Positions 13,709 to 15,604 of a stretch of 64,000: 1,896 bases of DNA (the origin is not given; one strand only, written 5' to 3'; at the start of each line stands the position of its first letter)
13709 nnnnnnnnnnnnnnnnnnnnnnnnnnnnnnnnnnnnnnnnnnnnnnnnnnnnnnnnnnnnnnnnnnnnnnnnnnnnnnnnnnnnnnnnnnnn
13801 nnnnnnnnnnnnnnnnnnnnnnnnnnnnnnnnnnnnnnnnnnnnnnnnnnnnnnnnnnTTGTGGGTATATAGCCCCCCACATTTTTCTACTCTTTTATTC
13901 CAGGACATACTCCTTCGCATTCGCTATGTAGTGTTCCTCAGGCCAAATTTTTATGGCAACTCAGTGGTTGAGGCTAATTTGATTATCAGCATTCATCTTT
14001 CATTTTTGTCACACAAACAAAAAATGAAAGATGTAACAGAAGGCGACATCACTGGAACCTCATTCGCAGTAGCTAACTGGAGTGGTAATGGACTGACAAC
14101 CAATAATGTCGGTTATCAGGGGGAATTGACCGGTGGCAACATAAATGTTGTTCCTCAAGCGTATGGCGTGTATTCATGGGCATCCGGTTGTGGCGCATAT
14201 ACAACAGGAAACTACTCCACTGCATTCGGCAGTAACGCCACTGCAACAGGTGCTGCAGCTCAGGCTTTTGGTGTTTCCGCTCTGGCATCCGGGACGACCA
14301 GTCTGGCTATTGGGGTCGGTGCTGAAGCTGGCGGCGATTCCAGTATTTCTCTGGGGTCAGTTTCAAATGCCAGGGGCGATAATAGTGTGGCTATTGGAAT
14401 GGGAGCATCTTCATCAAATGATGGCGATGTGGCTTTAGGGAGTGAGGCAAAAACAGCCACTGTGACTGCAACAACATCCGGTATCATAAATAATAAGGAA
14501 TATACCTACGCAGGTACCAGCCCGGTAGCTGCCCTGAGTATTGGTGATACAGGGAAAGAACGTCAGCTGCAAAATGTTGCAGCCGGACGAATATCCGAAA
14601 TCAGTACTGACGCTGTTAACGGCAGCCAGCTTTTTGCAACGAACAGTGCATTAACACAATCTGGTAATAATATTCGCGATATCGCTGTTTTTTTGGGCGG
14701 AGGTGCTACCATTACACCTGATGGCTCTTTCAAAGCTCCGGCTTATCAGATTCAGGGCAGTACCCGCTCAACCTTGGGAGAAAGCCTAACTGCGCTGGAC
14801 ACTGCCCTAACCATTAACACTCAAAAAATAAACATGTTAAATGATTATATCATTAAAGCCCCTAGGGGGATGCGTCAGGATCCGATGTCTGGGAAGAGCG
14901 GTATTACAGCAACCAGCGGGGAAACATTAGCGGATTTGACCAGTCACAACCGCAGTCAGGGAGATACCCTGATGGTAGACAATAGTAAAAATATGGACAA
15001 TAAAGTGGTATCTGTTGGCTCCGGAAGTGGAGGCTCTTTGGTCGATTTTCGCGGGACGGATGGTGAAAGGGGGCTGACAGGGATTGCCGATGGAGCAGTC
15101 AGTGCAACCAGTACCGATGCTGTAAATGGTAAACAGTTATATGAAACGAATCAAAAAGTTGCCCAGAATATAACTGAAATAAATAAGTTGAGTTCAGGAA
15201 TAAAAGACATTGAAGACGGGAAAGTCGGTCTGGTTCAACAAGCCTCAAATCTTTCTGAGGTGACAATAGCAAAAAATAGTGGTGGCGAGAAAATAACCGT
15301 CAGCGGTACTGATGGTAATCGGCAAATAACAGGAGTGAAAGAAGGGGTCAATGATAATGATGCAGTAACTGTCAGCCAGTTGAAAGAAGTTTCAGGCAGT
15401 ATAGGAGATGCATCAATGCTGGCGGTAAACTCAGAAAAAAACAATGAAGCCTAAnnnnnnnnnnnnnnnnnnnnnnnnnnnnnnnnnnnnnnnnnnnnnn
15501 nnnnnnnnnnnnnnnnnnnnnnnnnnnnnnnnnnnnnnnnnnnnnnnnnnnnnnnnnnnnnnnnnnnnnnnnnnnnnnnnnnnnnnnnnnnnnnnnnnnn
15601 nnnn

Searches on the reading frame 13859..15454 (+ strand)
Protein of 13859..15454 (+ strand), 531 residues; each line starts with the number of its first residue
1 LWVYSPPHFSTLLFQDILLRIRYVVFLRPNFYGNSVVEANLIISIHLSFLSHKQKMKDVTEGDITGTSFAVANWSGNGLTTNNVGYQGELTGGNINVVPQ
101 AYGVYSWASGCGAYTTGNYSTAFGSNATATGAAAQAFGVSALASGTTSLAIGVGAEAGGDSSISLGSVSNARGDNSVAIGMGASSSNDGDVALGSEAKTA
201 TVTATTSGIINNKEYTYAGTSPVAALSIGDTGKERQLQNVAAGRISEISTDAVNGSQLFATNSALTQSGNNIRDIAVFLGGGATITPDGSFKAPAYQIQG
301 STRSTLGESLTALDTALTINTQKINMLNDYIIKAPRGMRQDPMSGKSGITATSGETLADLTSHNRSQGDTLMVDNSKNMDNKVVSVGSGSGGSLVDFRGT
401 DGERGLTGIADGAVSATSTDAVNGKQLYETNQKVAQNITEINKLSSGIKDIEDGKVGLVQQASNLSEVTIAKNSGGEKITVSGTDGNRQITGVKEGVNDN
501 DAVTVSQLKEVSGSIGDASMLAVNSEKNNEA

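Call 42: search_protein_families(library=ncbifam, proteins=[window:13859-15454:+], max_evalue=0.01)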
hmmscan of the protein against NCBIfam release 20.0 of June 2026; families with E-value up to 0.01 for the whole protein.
window:13859-15454:+ (531 aa): 5 families
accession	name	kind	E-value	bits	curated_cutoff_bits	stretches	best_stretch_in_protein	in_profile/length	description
NF033481.2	auto_Ata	exception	1.3e-30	105.6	2500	3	398-517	1596-1718/1862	trimeric autotransporter adhesin Ata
NF033477.2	EmaA_autotrans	exception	1.3e-23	82.4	3000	4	160-268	531-645/2100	collagen-binding adhesin autotransporter EmaA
NF033870.1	VOMP_auto_Cterm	subfamily_domain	6.3e-14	52.1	500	2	404-496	106-198/347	Vomp family autotransporter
NF033478.1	YadA_autotrans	exception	8.8e-14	51.3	750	1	108-274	94-263/459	trimeric autotransporter adhesin YadA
NF040984.1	BimA_first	exception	5.6e-07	28.9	800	1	111-216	321-427/517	trimeric autotransporter actin-nucleating factor BimA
